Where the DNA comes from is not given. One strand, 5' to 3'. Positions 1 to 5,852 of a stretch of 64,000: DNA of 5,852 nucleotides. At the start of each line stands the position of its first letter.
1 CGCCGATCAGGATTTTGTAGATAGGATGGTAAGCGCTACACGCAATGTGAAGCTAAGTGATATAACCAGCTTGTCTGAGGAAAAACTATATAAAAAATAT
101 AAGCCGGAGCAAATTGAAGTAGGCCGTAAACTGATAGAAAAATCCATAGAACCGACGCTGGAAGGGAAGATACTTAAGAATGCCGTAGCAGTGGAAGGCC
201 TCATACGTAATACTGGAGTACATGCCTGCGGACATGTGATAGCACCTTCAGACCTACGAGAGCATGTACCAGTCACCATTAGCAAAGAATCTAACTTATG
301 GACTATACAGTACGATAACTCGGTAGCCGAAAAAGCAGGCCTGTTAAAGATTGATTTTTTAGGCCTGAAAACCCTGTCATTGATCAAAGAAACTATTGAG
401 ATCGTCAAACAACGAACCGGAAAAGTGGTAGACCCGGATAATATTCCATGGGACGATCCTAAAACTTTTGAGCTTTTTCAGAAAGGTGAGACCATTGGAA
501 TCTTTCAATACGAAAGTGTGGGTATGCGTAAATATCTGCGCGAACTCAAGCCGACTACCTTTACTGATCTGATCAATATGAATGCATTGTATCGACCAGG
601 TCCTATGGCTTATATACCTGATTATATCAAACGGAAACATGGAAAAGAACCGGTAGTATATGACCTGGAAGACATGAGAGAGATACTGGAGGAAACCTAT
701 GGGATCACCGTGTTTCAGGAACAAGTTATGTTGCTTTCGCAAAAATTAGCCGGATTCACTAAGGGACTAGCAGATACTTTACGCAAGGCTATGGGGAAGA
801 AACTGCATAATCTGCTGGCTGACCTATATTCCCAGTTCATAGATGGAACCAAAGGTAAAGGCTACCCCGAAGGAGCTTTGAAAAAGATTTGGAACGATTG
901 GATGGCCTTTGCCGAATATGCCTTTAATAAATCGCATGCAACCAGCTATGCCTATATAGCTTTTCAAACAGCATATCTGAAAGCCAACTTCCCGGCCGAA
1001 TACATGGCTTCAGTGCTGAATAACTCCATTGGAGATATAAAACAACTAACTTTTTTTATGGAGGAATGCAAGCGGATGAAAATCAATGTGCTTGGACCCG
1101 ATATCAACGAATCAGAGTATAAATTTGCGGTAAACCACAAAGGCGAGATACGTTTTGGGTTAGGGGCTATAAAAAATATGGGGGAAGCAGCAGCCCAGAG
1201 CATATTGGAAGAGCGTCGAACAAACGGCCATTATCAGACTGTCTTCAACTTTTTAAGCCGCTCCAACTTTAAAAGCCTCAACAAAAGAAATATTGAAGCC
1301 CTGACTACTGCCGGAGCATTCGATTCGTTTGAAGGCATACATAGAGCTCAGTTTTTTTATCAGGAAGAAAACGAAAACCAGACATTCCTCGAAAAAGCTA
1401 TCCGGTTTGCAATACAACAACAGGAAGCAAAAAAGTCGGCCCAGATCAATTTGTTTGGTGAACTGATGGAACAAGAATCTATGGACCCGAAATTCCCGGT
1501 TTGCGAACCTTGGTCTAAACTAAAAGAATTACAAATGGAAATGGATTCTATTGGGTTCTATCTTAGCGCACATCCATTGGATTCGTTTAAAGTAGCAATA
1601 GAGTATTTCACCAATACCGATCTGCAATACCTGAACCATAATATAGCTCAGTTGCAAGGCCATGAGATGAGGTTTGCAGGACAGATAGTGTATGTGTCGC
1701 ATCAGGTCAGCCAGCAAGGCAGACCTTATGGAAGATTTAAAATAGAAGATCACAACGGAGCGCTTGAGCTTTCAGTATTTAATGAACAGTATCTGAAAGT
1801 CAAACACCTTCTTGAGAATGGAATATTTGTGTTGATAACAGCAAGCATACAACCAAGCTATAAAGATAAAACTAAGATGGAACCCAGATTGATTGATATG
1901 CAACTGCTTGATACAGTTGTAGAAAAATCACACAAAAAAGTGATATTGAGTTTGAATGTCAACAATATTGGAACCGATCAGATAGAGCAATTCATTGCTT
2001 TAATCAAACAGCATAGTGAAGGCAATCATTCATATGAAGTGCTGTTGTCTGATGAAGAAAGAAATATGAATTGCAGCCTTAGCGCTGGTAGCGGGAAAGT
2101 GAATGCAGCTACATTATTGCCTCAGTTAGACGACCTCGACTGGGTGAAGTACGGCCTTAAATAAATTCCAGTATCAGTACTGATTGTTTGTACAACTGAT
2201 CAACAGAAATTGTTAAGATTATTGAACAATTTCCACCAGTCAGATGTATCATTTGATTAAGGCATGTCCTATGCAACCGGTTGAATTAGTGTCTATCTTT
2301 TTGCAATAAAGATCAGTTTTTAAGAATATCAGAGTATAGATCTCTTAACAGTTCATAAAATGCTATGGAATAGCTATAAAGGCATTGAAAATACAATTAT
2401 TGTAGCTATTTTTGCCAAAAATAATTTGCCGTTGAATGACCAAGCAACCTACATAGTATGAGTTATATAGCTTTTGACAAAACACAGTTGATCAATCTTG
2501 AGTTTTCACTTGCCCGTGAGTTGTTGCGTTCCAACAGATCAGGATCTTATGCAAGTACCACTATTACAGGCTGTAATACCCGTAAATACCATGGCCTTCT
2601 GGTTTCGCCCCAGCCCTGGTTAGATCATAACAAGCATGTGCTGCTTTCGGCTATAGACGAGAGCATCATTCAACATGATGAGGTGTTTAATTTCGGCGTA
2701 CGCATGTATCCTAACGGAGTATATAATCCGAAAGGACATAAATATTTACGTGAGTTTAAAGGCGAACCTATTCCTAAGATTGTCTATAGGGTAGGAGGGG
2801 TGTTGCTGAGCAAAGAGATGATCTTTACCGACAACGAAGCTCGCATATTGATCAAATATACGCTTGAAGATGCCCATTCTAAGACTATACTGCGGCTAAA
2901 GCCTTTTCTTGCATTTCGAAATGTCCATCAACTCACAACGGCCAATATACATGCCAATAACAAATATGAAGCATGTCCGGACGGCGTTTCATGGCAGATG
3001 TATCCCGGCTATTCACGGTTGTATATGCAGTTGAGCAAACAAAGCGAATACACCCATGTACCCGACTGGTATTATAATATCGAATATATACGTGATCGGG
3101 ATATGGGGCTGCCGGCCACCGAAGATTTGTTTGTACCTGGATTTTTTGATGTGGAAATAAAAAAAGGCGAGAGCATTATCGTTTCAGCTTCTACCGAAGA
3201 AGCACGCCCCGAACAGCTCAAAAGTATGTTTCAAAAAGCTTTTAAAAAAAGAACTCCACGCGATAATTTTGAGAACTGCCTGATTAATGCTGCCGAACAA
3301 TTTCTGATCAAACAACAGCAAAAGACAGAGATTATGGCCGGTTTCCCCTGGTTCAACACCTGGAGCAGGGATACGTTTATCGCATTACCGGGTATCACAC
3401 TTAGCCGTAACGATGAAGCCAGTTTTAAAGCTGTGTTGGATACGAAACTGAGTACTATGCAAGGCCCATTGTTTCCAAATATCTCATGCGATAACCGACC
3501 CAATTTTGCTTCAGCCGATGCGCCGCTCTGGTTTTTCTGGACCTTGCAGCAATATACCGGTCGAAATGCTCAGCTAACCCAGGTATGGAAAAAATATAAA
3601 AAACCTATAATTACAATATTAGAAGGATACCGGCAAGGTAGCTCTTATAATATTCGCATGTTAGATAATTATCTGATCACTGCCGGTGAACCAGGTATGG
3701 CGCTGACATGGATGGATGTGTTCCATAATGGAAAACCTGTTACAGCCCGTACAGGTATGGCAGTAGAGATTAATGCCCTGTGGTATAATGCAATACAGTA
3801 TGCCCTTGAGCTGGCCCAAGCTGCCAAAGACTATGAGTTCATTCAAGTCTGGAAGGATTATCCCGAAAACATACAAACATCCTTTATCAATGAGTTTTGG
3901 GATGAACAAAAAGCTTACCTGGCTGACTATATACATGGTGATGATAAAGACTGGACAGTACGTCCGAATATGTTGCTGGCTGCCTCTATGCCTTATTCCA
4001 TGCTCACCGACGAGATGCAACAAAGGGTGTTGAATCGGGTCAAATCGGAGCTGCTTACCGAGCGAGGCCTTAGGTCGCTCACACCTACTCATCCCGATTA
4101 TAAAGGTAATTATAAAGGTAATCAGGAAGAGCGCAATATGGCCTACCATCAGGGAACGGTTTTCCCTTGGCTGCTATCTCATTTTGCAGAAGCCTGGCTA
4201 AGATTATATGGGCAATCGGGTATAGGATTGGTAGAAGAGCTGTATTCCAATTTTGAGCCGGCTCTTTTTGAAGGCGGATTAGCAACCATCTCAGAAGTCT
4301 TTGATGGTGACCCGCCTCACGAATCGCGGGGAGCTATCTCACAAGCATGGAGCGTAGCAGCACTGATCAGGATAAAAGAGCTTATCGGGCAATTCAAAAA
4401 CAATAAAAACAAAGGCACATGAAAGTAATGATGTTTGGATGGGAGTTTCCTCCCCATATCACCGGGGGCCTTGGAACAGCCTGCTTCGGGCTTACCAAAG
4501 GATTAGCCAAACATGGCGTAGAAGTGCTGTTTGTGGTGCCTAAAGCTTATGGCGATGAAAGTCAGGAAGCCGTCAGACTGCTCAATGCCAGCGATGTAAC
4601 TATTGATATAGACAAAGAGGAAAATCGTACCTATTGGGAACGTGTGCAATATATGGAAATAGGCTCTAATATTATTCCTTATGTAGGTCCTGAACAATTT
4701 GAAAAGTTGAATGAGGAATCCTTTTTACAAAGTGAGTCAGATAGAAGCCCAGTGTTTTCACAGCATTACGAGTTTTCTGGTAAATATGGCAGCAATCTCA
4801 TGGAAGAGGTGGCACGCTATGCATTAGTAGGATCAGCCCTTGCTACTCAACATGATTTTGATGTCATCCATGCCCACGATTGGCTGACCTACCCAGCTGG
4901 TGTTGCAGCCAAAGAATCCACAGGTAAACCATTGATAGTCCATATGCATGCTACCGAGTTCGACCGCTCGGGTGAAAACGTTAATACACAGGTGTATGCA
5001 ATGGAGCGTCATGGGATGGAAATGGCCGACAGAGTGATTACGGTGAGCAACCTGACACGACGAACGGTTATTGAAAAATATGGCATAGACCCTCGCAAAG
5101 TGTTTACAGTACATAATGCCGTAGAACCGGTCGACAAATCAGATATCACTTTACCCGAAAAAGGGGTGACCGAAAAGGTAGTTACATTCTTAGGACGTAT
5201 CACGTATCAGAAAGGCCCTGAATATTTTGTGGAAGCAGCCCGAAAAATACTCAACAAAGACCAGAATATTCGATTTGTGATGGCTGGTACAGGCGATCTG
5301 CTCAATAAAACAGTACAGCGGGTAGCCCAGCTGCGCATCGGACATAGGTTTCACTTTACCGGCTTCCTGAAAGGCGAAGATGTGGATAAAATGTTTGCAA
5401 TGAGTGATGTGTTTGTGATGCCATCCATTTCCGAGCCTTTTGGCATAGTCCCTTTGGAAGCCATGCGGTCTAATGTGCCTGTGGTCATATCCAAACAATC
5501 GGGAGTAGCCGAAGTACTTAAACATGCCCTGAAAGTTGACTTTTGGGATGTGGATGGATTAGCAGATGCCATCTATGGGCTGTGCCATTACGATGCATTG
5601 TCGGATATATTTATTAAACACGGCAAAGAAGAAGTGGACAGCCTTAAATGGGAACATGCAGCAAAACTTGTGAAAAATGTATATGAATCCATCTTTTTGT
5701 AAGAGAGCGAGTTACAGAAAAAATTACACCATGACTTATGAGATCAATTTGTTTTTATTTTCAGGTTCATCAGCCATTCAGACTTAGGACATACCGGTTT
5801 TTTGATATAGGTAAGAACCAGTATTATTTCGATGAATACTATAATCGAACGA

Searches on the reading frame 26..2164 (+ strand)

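Call 68: search_protein_families(library=pfam, max_evalue=0.00001, proteins=[window:26-2164:+])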
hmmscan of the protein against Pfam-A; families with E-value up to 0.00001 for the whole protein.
window:26-2164:+ (712 aa): 3 families
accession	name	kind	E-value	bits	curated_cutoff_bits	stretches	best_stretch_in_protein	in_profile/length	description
PF17657.6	DNA_pol3_finger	-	1.1e-58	197.7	22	1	116-278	1-165/166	Bacterial DNA polymerase III alpha subunit finger domain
PF14579.12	HHH_6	-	2.5e-29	101.8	25.6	1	352-442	1-89/90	Helix-hairpin-helix motif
PF07733.18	DNA_pol3_alpha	-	4.2e-15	56.5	23.9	1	47-113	194-260/260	Bacterial DNA polymerase III alpha NTPase domain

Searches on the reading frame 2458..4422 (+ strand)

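Call 68: search_protein_families(library=pfam, max_evalue=0.00001, proteins=[window:2458-4422:+])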
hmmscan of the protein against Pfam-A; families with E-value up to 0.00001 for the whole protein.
window:2458-4422:+ (654 aa): 2 families
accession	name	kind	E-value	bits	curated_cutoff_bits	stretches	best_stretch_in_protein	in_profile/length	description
PF06202.20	GDE_C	-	6.5e-95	318.6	21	1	278-638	2-367/367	Amylo-alpha-1,6-glucosidase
PF12439.13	GDE_N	-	4.6e-74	249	27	1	20-240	1-218/219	Glycogen debranching enzyme N terminal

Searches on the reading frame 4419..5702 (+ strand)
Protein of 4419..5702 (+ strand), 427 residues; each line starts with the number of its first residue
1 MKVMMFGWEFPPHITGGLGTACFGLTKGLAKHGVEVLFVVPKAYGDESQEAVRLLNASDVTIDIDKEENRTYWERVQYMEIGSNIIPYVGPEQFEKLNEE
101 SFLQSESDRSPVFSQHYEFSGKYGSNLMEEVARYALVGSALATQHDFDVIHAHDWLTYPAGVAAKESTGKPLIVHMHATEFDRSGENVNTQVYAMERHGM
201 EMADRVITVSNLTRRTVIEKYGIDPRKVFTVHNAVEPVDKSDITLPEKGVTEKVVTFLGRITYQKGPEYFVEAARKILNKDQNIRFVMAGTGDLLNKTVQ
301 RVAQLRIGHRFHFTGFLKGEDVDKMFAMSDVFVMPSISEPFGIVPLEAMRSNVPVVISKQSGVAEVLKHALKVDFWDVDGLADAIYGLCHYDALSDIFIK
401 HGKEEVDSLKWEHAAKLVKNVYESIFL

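Call 68: search_protein_families(library=pfam, max_evalue=0.00001, proteins=[window:4419-5702:+])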
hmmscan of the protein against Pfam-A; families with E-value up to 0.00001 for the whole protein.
window:4419-5702:+ (427 aa): 6 families
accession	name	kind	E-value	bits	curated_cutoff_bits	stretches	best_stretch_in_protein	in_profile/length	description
PF00534.26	Glycos_transf_1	-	1.2e-35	123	26.4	1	250-403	13-170/172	Glycosyl transferases group 1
PF13692.12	Glyco_trans_1_4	-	5.9e-31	108.1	27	1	253-388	2-139/142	Glycosyl transferases group 1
PF20706.3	GT4-conflict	-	2.6e-23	83.1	26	1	146-374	81-327/385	Family 4 Glycosyltransferase in conflict systems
PF13439.12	Glyco_transf_4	-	4.7e-23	82.5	28.5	1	140-236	66-167/170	Glycosyltransferase Family 4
PF08323.17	Glyco_transf_5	-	8.8e-21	75.1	22.7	1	2-221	1-228/239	Starch synthase catalytic domain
PF13579.12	Glyco_trans_4_4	-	9e-21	75.3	29.7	1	130-233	56-157/158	Glycosyl transferase 4-like domain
